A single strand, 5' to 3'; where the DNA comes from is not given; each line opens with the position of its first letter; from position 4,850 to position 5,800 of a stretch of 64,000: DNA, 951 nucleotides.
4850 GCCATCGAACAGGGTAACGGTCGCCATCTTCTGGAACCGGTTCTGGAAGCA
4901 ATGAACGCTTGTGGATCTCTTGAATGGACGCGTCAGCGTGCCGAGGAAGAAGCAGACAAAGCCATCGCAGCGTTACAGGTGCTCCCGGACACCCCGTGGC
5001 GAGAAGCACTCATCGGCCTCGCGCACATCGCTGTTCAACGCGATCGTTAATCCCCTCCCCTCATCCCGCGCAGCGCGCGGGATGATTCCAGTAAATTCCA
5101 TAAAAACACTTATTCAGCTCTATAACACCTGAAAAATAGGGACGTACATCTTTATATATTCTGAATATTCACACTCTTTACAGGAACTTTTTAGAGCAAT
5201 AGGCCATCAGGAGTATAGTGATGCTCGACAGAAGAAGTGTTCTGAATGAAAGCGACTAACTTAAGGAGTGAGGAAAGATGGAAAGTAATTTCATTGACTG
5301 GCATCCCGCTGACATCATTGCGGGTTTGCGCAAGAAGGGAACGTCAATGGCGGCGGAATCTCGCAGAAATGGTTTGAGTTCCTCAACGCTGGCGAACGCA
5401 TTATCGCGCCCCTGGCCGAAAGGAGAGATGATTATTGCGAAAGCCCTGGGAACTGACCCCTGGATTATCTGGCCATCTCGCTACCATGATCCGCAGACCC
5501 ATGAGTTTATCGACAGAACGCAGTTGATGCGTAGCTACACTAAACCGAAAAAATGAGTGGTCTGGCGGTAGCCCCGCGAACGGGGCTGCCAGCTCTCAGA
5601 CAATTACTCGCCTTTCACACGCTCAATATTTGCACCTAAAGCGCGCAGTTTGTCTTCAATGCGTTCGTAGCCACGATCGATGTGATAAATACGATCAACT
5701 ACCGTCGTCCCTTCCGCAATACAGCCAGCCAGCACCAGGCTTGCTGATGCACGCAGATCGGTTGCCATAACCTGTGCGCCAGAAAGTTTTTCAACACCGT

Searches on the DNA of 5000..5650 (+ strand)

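Call 3: search_dna_similar(query=window:5040-5600:+, collection=ecoli_genomes, mode=near, max_rows=12)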
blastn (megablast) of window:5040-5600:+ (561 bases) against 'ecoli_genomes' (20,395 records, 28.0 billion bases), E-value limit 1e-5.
Records with a match: 5425; places in all: 5427; records where one place covers at least 80% of the query: 5425.
Genomes with a match: 5425 of 5426; with a place that covers at least 80% of the query: 5425. Places per genome that has any: lowest 1, median 1, highest 2. On chromosomes: 5425 places; on plasmids: 2.
Best place of each record, by identity: >=99% 373; 95-99% 5051; 90-95% 1.
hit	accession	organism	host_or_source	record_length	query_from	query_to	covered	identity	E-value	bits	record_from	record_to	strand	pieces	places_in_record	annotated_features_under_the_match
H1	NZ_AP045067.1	Escherichia coli strain JNE23-011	Homo sapiens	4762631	1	561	100%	100.0%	0e+0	1037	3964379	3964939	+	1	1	sfsB: DNA-binding transcriptional regulator SfsB | ispB: octaprenyl diphosphate synthase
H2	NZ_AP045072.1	Escherichia coli strain JNE112863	Homo sapiens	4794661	1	561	100%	100.0%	0e+0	1037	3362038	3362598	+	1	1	sfsB: DNA-binding transcriptional regulator SfsB | ispB: octaprenyl diphosphate synthase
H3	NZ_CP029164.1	Escherichia coli strain 104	chicken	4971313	1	561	100%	99.8%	0e+0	1031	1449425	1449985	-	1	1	sfsB: DNA-binding transcriptional regulator SfsB | ispB: octaprenyl diphosphate synthase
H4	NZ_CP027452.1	Escherichia coli strain 2014C-3338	Homo sapiens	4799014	1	561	100%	99.8%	0e+0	1031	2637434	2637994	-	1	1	sfsB: DNA-binding transcriptional regulator SfsB | ispB: octaprenyl diphosphate synthase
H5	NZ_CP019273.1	Escherichia coli strain 13P477T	pig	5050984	1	561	100%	99.8%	0e+0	1031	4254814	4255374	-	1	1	sfsB: DNA-binding transcriptional regulator SfsB | ispB: octaprenyl diphosphate synthase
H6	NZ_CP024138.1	Escherichia coli strain 14EC020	clinical patient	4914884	1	561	100%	99.8%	0e+0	1031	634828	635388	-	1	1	sfsB: DNA-binding transcriptional regulator SfsB | ispB: octaprenyl diphosphate synthase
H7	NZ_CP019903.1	Escherichia coli strain MDR_56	Homo sapiens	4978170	1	561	100%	99.8%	0e+0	1031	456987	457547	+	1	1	sfsB: DNA-binding transcriptional regulator SfsB | ispB: octaprenyl diphosphate synthase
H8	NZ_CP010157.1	Escherichia coli strain D10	dog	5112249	1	561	100%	99.8%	0e+0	1031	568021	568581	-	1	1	sfsB: DNA-binding transcriptional regulator SfsB | ispB: octaprenyl diphosphate synthase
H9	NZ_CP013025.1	Escherichia coli strain 2009C-3133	Homo sapiens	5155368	1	561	100%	99.8%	0e+0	1031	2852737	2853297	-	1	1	sfsB: DNA-binding transcriptional regulator SfsB | ispB: octaprenyl diphosphate synthase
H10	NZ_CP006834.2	Escherichia coli APEC O2-211 strain APEC O2-211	Gallus gallus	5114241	1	561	100%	99.8%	0e+0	1031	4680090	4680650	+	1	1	sfsB: DNA-binding transcriptional regulator SfsB | ispB: octaprenyl diphosphate synthase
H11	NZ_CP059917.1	Escherichia coli strain 64.1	Turkey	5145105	1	561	100%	99.8%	0e+0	1031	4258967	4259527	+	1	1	sfsB: DNA-binding transcriptional regulator SfsB | ispB: octaprenyl diphosphate synthase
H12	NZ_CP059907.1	Escherichia coli strain 181.1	Turkey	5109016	1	561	100%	99.8%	0e+0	1031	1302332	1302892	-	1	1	sfsB: DNA-binding transcriptional regulator SfsB | ispB: octaprenyl diphosphate synthase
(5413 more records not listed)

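Call 6: get_annotated_region(hit=H1, flank=1500)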
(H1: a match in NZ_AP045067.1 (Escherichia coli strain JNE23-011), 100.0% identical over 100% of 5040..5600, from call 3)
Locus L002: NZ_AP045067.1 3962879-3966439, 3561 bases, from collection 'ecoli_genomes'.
description: Escherichia coli strain JNE23-011 chromosome, complete genome
organism: Escherichia coli strain JNE23-011 (NCBI taxid 562)
replicon: chromosome; assembly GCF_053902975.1
host: Homo sapiens; source: -; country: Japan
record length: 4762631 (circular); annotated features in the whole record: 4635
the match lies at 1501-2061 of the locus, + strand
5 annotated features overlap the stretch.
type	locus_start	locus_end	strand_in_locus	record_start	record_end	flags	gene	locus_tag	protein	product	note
CDS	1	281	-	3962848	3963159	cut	rplU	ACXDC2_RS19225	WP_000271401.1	50S ribosomal protein L21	-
CDS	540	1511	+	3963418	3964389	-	ispB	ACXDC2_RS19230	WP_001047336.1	octaprenyl diphosphate synthase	-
CDS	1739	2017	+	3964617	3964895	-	sfsB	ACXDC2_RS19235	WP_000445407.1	DNA-binding transcriptional regulator SfsB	-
CDS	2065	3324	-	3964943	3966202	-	murA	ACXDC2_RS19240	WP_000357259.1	UDP-N-acetylglucosamine 1-carboxyvinyltransferase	-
CDS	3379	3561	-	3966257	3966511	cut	ibaG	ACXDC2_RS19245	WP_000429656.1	BolA family iron metabolism protein IbaG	-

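Call 41: search_dna_similar(query=window:5195-5285:+, collection=ecoli_genomes, mode=near, rows=spread, max_rows=40)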
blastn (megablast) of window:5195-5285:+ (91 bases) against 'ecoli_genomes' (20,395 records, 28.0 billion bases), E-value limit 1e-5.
Records with a match: 5424; places in all: 5426; records where one place covers at least 80% of the query: 5424.
Genomes with a match: 5424 of 5426; with a place that covers at least 80% of the query: 5424. Places per genome that has any: lowest 1, median 1, highest 2. On chromosomes: 5424 places; on plasmids: 2.
Best place of each record, by identity: >=99% 789; 95-99% 3600; 90-95% 1035.
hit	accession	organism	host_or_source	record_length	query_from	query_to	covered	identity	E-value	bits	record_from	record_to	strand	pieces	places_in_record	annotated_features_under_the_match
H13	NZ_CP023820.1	Escherichia coli strain 7/2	Homo sapiens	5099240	1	91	100%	100.0%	2e-39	169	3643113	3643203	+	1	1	sfsB: DNA-binding transcriptional regulator SfsB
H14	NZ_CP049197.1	Escherichia coli strain E597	dog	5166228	1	91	100%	100.0%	2e-39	169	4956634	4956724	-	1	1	sfsB: DNA-binding transcriptional regulator SfsB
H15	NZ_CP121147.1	Escherichia coli strain E20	chicken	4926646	1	91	100%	100.0%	2e-39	169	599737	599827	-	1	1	sfsB: DNA-binding transcriptional regulator SfsB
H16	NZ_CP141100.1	Escherichia coli strain KE40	Homo sapiens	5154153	1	91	100%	100.0%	2e-39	169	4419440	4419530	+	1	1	sfsB: DNA-binding transcriptional regulator SfsB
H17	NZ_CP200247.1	Escherichia coli strain Yu5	-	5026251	1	91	100%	100.0%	2e-39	169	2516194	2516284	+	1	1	sfsB: DNA-binding transcriptional regulator SfsB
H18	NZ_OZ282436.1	Escherichia coli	restricted access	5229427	1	91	100%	100.0%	2e-39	169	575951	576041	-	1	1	sfsB: DNA-binding transcriptional regulator SfsB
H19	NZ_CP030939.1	Escherichia coli strain AMSHJX01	Giant panda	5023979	1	91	100%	98.9%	9e-38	163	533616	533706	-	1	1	sfsB: DNA-binding transcriptional regulator SfsB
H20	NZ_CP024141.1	Escherichia coli strain 14EC029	clinical patient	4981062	1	91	100%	98.9%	9e-38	163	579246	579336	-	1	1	sfsB: DNA-binding transcriptional regulator SfsB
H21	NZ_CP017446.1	Escherichia coli O157:H7 strain 9234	Cattle Hide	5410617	1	91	100%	98.9%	9e-38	163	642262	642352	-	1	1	sfsB: DNA-binding transcriptional regulator SfsB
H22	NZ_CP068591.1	Escherichia coli strain EF7-18-58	Gallus gallus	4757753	1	91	100%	98.9%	9e-38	163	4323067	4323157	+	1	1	sfsB: DNA-binding transcriptional regulator SfsB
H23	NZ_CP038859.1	Escherichia coli strain 357900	Homo sapiens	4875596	1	91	100%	98.9%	9e-38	163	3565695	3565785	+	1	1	sfsB: DNA-binding transcriptional regulator SfsB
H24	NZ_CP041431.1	Escherichia coli strain STEC316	Raw beef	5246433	1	91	100%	98.9%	9e-38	163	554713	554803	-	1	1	sfsB: DNA-binding transcriptional regulator SfsB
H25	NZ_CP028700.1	Escherichia coli strain 105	cattle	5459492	1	91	100%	98.9%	9e-38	163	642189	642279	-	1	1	sfsB: DNA-binding transcriptional regulator SfsB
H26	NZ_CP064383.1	Escherichia coli O157:H7 strain PartA-EcoliO157H7-RM8376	missing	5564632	1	91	100%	98.9%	9e-38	163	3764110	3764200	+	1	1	sfsB: DNA-binding transcriptional regulator SfsB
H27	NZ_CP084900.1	Escherichia coli strain EC20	Homo sapiens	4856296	1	91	100%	98.9%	9e-38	163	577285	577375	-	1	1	sfsB: DNA-binding transcriptional regulator SfsB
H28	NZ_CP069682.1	Escherichia coli O176:H45 strain MIN9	Homo sapiens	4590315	1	91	100%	98.9%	9e-38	163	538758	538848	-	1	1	sfsB: DNA-binding transcriptional regulator SfsB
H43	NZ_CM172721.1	Escherichia coli strain FCI23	Homo sapiens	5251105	1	91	100%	97.8%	4e-36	158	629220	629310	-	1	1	sfsB: DNA-binding transcriptional regulator SfsB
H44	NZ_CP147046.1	Escherichia coli strain 19A14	municipal wastewater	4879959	3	91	98%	96.6%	3e-33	148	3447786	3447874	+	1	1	sfsB: DNA-binding transcriptional regulator SfsB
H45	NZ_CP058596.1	Escherichia coli strain UPEC_U013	Homo sapiens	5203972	1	91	100%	93.8%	4e-31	141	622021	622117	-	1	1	sfsB: DNA-binding transcriptional regulator SfsB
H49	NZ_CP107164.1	Escherichia coli strain R9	human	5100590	1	91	100%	91.8%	1e-27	130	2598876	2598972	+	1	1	sfsB: DNA-binding transcriptional regulator SfsB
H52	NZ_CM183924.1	Escherichia coli strain GMF054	Homo sapiens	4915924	9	91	91%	97.6%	1e-31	143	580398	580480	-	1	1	sfsB: DNA-binding transcriptional regulator SfsB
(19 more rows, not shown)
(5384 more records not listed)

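Call 42: get_annotated_region(hit=H45, flank=150)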
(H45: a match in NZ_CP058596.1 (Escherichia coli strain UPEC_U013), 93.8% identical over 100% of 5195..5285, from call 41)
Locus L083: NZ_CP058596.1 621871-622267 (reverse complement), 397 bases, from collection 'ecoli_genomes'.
description: Escherichia coli strain UPEC_U013 chromosome, complete genome
organism: Escherichia coli strain UPEC_U013 (NCBI taxid 562)
replicon: chromosome; assembly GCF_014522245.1
host: Homo sapiens; source: urine; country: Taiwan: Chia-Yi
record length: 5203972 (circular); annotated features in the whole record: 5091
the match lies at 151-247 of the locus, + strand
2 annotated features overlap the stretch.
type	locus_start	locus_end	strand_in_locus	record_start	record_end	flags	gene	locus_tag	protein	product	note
CDS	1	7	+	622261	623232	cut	ispB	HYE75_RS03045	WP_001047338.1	octaprenyl diphosphate synthase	-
CDS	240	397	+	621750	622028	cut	sfsB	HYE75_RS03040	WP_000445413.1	DNA-binding transcriptional regulator SfsB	-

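Call 43: get_annotated_region(hit=H49, flank=150)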
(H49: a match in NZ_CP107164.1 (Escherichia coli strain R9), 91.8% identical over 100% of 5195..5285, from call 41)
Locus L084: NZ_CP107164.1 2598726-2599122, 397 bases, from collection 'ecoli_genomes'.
description: Escherichia coli strain R9 chromosome, complete genome
organism: Escherichia coli strain R9 (NCBI taxid 562)
replicon: chromosome; assembly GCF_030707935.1
host: -; source: human; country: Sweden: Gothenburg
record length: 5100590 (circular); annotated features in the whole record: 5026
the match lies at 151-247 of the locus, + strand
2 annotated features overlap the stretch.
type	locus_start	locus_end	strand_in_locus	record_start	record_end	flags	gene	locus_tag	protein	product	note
CDS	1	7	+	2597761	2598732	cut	ispB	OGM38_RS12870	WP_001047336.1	octaprenyl diphosphate synthase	-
CDS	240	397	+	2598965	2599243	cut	sfsB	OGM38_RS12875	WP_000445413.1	DNA-binding transcriptional regulator SfsB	-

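Call 44: get_annotated_region(hit=H44, flank=150)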
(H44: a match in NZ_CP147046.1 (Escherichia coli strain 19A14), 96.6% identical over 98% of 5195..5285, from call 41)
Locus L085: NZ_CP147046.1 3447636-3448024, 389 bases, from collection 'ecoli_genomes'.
description: Escherichia coli strain 19A14 chromosome, complete genome
organism: Escherichia coli strain 19A14 (NCBI taxid 562)
replicon: chromosome; assembly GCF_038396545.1
host: -; source: municipal wastewater; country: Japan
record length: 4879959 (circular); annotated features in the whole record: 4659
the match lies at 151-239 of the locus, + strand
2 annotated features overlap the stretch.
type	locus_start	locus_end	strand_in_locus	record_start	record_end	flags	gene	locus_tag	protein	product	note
CDS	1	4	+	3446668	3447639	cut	ispB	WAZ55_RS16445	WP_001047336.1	octaprenyl diphosphate synthase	-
CDS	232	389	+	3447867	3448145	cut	sfsB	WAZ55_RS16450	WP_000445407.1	DNA-binding transcriptional regulator SfsB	-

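Call 45: get_annotated_region(hit=H43, flank=150)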
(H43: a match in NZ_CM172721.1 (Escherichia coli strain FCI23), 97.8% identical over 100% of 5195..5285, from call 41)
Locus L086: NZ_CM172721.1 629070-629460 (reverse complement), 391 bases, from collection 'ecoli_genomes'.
description: Escherichia coli strain FCI23 chromosome, whole genome shotgun sequence
organism: Escherichia coli strain FCI23 (NCBI taxid 562)
replicon: chromosome; assembly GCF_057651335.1
host: Homo sapiens; source: blood; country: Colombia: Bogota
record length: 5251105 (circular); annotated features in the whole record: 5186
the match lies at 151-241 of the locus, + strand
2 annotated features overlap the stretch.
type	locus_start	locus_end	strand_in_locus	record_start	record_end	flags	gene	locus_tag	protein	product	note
CDS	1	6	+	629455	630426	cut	ispB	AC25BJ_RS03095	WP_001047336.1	octaprenyl diphosphate synthase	-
CDS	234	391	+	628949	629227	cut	sfsB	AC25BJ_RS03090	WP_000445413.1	DNA-binding transcriptional regulator SfsB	-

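Call 46: get_annotated_region(hit=H52, flank=150)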
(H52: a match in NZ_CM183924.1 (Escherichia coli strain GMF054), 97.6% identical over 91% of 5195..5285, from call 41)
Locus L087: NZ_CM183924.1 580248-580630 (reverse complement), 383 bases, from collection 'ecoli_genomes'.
description: Escherichia coli strain GMF054 chromosome, whole genome shotgun sequence
organism: Escherichia coli strain GMF054 (NCBI taxid 562)
replicon: chromosome; assembly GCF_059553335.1
host: Homo sapiens; source: -; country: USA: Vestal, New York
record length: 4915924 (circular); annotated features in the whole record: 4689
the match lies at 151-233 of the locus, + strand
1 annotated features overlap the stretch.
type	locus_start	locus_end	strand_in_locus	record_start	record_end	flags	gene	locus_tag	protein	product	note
CDS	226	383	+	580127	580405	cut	sfsB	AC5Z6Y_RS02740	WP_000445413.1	DNA-binding transcriptional regulator SfsB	-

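Call 47: get_annotated_region(hit=H21, flank=150)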
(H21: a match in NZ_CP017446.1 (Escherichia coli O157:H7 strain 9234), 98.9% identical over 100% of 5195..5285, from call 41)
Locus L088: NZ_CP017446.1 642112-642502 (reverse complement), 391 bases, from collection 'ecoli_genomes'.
description: Escherichia coli O157:H7 strain 9234 chromosome, complete genome
organism: Escherichia coli O157:H7 strain 9234 (NCBI taxid 83334)
replicon: chromosome; assembly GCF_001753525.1
host: -; source: Cattle Hide; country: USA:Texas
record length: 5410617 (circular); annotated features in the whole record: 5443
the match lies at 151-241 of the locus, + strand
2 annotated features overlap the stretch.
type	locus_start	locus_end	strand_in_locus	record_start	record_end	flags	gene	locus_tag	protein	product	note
CDS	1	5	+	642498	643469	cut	ispB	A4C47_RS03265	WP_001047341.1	octaprenyl diphosphate synthase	-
CDS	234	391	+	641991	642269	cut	sfsB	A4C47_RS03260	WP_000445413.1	DNA-binding transcriptional regulator SfsB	-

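Call 53: search_rna_families(source=window, start=5000, end=5650, threshold=evalue, max_evalue=1)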
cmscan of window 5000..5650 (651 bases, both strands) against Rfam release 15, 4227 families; matches with E-value up to 1: 1.
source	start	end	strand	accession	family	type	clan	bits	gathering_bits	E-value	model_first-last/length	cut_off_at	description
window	5565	5592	-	RF01791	F6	Gene; sRNA;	-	20.4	46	0.54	1-57/57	no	F6 TB sRNA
